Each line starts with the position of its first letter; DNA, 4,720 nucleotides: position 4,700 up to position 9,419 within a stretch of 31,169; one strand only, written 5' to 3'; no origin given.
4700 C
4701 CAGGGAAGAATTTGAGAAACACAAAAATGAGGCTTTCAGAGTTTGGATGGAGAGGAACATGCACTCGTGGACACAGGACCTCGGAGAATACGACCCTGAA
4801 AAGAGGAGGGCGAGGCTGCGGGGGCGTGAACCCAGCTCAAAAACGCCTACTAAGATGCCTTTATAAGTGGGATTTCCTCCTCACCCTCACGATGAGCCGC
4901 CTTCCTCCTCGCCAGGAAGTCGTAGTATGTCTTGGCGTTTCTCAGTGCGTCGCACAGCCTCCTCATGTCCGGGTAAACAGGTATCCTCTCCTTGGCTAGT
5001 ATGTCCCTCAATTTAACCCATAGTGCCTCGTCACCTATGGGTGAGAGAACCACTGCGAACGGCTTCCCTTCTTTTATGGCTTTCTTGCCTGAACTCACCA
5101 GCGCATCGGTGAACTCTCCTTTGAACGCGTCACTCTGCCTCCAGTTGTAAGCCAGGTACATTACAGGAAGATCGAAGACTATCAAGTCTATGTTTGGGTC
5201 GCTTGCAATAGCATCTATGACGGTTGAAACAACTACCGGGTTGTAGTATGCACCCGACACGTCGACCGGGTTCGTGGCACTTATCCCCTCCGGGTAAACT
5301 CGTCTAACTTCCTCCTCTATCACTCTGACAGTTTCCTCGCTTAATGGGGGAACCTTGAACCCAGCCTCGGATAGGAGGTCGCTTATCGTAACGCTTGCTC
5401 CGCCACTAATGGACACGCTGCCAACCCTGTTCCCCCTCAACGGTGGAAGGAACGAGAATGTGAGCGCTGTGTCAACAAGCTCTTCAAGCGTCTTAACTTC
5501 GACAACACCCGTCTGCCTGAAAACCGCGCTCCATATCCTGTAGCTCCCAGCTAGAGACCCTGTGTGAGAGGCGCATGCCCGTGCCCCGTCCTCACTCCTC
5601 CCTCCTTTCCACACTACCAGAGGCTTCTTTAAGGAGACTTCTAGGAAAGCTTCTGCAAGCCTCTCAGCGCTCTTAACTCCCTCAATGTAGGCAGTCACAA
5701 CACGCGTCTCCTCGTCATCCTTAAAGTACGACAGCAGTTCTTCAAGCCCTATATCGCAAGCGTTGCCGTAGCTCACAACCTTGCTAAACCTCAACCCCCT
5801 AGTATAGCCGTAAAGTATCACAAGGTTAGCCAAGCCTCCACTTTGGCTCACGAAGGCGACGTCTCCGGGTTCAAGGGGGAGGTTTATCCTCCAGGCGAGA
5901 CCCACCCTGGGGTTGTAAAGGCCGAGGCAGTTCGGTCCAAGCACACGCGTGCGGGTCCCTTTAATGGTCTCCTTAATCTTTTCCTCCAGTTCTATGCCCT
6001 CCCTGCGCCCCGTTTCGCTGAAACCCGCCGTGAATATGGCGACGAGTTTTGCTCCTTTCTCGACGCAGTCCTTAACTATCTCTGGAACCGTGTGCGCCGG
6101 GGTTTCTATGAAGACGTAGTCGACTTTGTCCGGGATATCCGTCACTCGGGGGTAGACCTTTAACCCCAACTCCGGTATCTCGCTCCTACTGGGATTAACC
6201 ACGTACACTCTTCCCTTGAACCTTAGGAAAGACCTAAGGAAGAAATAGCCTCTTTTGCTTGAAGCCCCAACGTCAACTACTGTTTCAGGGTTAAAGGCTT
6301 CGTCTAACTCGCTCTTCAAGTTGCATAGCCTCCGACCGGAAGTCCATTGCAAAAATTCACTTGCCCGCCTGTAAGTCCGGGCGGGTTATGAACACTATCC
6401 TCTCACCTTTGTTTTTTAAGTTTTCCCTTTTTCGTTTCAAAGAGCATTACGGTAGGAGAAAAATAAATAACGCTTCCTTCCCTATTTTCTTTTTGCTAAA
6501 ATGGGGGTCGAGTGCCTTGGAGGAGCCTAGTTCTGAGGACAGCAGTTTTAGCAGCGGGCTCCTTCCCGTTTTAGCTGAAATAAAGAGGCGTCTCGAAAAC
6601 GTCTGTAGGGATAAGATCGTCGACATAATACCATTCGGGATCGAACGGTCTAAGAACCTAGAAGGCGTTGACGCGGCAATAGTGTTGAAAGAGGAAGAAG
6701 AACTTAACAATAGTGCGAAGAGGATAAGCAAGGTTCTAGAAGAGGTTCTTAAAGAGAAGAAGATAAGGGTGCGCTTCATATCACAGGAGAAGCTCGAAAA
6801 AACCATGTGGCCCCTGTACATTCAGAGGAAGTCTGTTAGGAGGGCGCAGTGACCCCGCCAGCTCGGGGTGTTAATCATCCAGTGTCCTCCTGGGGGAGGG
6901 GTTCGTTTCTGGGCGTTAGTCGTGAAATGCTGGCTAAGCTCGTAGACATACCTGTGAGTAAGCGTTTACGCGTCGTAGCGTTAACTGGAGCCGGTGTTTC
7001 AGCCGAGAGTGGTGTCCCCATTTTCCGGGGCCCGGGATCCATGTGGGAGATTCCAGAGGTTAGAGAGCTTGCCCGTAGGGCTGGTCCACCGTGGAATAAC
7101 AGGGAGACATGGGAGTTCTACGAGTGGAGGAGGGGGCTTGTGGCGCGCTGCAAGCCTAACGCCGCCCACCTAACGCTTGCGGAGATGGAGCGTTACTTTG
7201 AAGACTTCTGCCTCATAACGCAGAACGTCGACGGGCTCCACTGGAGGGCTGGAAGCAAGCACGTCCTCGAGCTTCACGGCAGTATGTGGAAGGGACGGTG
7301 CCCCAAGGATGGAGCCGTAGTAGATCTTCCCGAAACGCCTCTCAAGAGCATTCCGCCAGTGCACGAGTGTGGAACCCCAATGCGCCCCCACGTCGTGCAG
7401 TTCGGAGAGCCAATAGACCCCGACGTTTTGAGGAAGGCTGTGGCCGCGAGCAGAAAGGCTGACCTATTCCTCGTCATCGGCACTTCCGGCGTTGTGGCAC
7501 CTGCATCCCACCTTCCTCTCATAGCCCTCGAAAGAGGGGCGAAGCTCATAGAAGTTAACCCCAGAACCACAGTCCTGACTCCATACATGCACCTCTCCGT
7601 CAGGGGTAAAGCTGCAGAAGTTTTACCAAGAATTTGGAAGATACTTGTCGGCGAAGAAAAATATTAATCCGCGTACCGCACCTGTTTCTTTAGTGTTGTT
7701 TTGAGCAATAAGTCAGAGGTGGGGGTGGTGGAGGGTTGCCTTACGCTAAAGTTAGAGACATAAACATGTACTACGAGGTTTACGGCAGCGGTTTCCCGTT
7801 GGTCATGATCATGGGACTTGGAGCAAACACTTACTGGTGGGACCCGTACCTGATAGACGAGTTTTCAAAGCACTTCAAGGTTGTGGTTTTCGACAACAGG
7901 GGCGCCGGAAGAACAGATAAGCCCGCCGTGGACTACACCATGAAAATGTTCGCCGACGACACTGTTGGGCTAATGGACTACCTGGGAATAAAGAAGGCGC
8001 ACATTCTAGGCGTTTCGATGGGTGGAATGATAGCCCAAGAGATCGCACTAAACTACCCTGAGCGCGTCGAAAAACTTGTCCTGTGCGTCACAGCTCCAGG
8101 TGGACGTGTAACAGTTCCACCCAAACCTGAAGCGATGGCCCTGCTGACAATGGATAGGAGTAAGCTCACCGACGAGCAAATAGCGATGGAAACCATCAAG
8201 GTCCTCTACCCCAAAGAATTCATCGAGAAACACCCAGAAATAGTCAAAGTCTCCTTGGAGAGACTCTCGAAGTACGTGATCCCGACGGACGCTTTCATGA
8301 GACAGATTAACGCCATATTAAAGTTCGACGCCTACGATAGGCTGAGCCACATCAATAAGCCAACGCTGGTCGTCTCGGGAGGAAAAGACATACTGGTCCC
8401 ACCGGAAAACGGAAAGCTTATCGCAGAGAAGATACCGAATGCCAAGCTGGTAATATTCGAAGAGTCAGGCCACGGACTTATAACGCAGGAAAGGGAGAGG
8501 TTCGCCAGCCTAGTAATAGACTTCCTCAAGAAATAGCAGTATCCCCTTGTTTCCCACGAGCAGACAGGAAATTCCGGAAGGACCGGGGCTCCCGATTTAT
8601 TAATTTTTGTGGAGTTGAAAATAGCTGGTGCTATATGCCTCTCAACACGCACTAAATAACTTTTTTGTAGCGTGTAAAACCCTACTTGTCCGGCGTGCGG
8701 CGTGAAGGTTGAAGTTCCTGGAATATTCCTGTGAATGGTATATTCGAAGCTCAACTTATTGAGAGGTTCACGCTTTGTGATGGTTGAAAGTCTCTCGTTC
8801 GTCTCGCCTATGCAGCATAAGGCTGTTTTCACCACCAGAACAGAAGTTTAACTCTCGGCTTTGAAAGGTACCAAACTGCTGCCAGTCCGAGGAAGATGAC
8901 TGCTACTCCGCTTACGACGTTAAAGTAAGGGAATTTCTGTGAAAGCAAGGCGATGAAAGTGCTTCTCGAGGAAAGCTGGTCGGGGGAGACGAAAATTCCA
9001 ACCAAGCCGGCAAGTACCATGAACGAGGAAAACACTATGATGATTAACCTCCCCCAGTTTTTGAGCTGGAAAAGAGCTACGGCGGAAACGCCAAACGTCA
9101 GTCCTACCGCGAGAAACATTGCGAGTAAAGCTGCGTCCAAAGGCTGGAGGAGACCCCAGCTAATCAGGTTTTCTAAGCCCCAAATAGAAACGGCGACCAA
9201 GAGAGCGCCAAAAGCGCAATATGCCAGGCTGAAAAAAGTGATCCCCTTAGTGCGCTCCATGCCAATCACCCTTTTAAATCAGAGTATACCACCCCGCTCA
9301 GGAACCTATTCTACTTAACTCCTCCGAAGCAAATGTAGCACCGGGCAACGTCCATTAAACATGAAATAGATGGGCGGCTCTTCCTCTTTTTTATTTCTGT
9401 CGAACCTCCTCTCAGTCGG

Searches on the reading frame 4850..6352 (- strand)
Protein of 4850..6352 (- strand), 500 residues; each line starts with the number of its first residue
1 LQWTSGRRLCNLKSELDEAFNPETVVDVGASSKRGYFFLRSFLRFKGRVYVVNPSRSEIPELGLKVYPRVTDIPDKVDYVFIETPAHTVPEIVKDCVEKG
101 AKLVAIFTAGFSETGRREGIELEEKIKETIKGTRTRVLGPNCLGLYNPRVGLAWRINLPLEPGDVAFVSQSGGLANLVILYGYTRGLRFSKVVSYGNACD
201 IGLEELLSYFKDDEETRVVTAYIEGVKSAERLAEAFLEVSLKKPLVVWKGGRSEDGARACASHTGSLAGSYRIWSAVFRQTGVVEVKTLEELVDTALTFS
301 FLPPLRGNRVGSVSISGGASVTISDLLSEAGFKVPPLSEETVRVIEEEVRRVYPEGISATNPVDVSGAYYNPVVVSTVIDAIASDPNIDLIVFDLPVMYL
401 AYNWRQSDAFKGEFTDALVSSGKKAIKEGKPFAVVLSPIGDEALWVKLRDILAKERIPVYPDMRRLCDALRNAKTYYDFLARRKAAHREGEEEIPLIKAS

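Call 8: search_protein_families(library=pfam, proteins=[window:4850-6352:-], max_evalue=0.001)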
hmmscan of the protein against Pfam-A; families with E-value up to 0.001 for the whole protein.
window:4850-6352:- (500 aa): 3 families
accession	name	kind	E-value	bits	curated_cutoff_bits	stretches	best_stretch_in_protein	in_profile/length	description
PF13607.11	Succ_CoA_lig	-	1.5e-47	161.3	27.4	1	162-298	1-137/138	Succinyl-CoA ligase like flavodoxin domain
PF13380.12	CoA_binding_2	-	1.5e-16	61.3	22.8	1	28-147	6-115/116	CoA binding domain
PF02629.25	CoA_binding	-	1.9e-06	29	22.3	1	48-110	33-97/97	CoA binding domain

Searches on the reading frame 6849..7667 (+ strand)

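Call 8: search_protein_families(library=pfam, proteins=[window:6849-7667:+], max_evalue=0.001)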
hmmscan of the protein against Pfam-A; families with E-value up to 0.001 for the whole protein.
window:6849-7667:+ (272 aa): 1 family
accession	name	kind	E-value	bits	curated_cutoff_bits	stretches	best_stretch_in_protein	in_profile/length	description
PF02146.23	SIR2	-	3.9e-40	138.1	24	1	47-218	1-180/180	Sir2 family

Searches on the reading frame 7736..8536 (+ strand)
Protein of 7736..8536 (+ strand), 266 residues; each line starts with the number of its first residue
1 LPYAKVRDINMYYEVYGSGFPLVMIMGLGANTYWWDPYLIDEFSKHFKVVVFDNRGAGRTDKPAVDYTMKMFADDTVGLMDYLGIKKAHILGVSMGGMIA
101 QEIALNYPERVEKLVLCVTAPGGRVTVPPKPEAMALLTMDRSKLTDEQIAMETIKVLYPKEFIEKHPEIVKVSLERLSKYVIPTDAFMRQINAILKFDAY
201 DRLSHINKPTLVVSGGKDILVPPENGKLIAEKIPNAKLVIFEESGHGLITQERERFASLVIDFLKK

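Call 8: search_protein_families(library=pfam, proteins=[window:7736-8536:+], max_evalue=0.001)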
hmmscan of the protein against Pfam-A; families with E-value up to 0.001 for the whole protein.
window:7736-8536:+ (266 aa): 6 families
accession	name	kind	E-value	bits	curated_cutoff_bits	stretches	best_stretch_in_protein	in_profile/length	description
PF00561.26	Abhydrolase_1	-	8.7e-34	117.7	25.8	2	21-125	2-103/245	alpha/beta hydrolase fold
PF12146.15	Hydrolase_4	-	1.9e-17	63.8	27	1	41-250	25-236/239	Serine aminopeptidase, S33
PF12697.13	Abhydrolase_6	-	2.5e-17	64.7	26.3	1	27-258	6-216/217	Alpha/beta hydrolase family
PF08386.16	Abhydrolase_4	-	7.8e-07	29.6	21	1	207-265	34-92/103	TAP-like protein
PF03096.20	Ndr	-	2.1e-05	23.8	23.3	1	67-178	80-190/283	Ndr family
PF00326.27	Peptidase_S9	-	0.00012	22.1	22.6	0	195-264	133-206/213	Prolyl oligopeptidase family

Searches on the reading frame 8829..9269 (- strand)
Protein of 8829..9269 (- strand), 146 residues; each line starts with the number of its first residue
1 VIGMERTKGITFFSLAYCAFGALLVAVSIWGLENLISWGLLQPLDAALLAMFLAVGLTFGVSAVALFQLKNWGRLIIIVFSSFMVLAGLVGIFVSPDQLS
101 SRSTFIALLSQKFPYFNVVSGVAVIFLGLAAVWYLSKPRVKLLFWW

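Call 6: search_protein_families(library=pfam, proteins=[window:8829-9269:-], max_evalue=0.01)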
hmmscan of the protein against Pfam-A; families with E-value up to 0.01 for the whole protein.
window:8829-9269:- (146 aa): 1 family
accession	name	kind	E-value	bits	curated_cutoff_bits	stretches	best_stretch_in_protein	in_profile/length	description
PF06993.17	DUF1304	-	0.00038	20.9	26.9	1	50-109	49-104/110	Protein of unknown function (DUF1304)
